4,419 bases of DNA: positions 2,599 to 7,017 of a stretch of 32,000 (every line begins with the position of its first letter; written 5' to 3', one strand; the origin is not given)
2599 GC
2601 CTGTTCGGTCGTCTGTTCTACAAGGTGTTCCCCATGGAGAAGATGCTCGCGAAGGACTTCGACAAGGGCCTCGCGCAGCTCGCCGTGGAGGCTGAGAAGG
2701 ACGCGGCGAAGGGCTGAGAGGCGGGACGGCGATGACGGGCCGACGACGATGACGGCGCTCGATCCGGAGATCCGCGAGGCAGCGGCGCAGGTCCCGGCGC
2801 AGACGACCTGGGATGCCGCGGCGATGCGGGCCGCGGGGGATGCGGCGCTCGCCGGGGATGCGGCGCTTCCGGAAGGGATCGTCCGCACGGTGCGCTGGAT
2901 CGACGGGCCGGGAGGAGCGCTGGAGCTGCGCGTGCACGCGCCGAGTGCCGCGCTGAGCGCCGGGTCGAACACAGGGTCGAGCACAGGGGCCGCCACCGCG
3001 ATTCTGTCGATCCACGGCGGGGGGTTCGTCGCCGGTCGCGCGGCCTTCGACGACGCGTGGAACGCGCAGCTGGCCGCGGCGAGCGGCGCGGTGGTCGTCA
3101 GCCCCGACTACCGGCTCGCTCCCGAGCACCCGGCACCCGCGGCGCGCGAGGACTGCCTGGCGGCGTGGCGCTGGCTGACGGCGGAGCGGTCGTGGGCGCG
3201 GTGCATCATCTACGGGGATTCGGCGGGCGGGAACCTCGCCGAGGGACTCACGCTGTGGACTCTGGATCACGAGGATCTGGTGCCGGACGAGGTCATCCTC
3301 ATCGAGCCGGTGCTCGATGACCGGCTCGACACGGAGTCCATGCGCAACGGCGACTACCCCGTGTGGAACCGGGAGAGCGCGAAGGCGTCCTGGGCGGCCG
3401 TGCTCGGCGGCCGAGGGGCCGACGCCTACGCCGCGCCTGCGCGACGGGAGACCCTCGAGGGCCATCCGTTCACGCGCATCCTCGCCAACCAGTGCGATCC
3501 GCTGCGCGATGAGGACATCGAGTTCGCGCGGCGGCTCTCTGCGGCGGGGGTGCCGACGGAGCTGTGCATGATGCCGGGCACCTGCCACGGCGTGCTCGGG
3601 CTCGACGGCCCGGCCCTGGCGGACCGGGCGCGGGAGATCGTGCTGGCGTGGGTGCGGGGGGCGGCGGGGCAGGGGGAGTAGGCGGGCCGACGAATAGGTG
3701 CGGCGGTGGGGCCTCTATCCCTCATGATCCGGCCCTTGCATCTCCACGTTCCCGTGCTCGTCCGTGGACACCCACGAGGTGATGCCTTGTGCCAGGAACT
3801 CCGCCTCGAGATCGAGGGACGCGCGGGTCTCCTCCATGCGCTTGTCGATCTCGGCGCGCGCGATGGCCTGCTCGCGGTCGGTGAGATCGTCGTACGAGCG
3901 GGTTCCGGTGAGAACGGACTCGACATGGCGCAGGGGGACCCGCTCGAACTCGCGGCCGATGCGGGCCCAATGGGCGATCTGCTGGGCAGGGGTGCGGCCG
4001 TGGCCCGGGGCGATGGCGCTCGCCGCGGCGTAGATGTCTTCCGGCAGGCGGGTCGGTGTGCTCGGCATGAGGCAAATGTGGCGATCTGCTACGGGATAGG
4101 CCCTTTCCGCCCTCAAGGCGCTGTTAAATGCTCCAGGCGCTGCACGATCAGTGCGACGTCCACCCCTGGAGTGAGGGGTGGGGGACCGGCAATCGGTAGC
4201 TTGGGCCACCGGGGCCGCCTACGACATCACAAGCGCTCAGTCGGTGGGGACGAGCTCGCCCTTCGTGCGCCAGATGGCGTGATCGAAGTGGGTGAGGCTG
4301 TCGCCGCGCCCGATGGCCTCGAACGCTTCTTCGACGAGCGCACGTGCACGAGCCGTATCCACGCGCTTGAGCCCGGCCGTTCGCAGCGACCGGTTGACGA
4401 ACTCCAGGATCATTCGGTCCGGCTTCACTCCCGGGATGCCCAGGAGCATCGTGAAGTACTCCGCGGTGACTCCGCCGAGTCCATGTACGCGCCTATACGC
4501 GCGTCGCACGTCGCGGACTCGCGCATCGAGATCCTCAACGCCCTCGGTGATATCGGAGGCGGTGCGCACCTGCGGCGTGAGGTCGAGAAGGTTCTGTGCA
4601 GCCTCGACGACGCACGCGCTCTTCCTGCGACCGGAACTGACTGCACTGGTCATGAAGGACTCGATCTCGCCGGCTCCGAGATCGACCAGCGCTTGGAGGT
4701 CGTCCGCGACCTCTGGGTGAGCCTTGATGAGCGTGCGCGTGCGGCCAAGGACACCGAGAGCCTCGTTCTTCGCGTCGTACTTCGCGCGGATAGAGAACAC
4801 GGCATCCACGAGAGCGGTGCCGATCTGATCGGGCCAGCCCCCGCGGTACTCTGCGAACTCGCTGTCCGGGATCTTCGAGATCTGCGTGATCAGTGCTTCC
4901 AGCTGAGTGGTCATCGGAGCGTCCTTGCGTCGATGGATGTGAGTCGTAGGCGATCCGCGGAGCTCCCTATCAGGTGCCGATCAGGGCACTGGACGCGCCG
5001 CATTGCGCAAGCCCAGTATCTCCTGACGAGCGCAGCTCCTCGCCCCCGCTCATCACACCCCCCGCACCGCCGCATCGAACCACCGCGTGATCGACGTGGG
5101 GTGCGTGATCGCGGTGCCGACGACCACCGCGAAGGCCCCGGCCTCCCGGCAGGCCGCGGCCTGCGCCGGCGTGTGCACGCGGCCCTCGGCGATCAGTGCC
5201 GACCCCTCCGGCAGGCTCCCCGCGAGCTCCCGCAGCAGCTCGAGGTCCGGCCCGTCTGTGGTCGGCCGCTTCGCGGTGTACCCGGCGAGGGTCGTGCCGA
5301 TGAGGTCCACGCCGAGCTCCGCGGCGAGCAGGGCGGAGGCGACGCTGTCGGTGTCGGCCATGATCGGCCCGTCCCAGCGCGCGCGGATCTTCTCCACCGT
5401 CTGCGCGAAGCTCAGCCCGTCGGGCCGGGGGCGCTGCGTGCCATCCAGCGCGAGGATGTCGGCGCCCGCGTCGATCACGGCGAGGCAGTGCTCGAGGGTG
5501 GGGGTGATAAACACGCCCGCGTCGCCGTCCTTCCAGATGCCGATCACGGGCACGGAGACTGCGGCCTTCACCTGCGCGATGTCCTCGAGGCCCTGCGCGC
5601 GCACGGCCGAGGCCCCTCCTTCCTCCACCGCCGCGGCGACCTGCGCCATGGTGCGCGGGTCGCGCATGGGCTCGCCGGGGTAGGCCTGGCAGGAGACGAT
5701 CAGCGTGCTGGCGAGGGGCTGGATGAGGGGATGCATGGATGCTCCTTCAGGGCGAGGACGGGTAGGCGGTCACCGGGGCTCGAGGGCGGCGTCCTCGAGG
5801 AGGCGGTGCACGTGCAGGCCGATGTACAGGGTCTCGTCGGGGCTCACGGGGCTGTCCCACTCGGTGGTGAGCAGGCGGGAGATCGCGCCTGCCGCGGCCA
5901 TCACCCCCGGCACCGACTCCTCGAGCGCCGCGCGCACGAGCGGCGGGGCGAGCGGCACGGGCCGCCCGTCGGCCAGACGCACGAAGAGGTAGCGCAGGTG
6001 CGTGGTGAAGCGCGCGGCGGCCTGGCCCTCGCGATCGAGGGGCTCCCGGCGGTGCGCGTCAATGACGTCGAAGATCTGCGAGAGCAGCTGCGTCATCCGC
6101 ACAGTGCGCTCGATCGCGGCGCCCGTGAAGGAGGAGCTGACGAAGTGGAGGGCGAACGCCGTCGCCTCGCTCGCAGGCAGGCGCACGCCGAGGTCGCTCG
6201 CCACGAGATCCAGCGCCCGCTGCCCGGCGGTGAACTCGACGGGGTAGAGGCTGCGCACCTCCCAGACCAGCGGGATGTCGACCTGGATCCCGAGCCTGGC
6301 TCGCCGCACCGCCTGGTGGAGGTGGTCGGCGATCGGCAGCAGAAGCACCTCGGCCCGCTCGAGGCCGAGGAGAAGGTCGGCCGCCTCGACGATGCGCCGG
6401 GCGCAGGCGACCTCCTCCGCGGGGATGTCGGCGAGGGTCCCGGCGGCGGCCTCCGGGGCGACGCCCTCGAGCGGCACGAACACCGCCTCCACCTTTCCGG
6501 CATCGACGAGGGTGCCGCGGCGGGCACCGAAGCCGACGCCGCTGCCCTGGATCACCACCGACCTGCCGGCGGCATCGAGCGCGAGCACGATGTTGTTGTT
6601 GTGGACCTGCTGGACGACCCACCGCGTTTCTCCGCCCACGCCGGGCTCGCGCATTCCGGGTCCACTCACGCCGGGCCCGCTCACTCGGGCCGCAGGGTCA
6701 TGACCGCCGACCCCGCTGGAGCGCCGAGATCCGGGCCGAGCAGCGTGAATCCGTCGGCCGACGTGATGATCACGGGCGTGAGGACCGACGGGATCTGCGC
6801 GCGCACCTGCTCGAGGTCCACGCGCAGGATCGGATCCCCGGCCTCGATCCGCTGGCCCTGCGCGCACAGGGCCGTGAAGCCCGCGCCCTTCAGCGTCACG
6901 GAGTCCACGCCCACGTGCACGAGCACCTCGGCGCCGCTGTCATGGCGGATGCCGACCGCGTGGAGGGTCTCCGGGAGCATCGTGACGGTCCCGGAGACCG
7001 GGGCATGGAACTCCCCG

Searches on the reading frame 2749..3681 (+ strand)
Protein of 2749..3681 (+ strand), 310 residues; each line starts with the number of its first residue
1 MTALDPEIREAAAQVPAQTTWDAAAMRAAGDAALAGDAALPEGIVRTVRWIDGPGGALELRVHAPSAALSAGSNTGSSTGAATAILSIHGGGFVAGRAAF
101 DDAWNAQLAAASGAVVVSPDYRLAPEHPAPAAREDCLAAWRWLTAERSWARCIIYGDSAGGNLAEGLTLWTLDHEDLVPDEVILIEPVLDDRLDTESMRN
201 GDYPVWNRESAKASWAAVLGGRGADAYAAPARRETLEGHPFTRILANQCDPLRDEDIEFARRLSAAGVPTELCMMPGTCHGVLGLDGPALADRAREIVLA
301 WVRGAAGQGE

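Call 75: search_protein_families(library=pfam, proteins=[window:2749-3681:+], max_evalue=0.001)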
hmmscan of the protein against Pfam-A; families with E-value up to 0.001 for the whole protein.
window:2749-3681:+ (310 aa): 5 families
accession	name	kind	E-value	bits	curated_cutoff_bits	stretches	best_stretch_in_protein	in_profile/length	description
PF07859.19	Abhydrolase_3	-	5.1e-52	177.1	25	1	86-282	2-208/210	alpha/beta hydrolase fold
PF20434.5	BD-FAE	-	5.3e-12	46.1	26.8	1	80-165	11-104/215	BD-FAE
PF00326.27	Peptidase_S9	-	5.5e-05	23.2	22.6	0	132-164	44-78/213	Prolyl oligopeptidase family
PF10340.15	Say1_Mug180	-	9.4e-05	21.9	21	1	85-192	125-238/374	Steryl acetyl hydrolase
PF00135.34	COesterase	-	0.00093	18.7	27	0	58-124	86-143/515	Carboxylesterase family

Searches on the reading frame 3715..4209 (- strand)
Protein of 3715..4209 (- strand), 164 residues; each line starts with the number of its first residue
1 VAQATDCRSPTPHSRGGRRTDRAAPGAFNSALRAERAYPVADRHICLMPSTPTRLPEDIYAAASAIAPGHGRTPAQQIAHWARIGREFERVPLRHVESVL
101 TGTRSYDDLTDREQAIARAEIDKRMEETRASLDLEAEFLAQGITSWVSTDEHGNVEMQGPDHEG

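Call 75: search_protein_families(library=pfam, proteins=[window:3715-4209:-], max_evalue=0.001)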
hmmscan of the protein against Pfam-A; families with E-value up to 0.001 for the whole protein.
window:3715-4209:- (164 aa): 1 family
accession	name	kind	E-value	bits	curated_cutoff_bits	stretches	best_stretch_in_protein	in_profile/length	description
PF11903.14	ParD_like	-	4.5e-06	27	23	1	52-93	3-44/73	ParD-like antitoxin of type II bacterial toxin-antitoxin system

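Call 82: search_protein_families(library=padloc, proteins=[window:3715-4209:-], max_evalue=0.001)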
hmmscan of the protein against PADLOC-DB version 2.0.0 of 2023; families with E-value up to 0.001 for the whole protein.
window:3715-4209:- (164 aa): 0 families

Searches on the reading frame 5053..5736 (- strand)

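Call 58: search_protein_families(library=pfam, proteins=[window:5053-5736:-], max_evalue=0.001)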
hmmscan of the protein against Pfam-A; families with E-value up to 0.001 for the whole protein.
window:5053-5736:- (227 aa): 1 family
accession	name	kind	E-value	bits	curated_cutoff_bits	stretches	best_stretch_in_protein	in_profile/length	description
PF04131.20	NanE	-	5.3e-53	179.5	27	1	30-224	1-190/192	Putative N-acetylmannosamine-6-phosphate epimerase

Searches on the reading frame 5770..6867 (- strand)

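Call 58: search_protein_families(library=pfam, proteins=[window:5770-6867:-], max_evalue=0.001)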
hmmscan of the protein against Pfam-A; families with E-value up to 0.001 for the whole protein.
window:5770-6867:- (365 aa): 2 families
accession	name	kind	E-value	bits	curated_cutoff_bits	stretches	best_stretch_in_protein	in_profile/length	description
PF00874.25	PRD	-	2.5e-18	66.6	23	2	168-244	12-89/90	PRD domain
PF03123.20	CAT_RBD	-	3.5e-11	43.3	25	1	85-131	3-49/57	CAT RNA binding domain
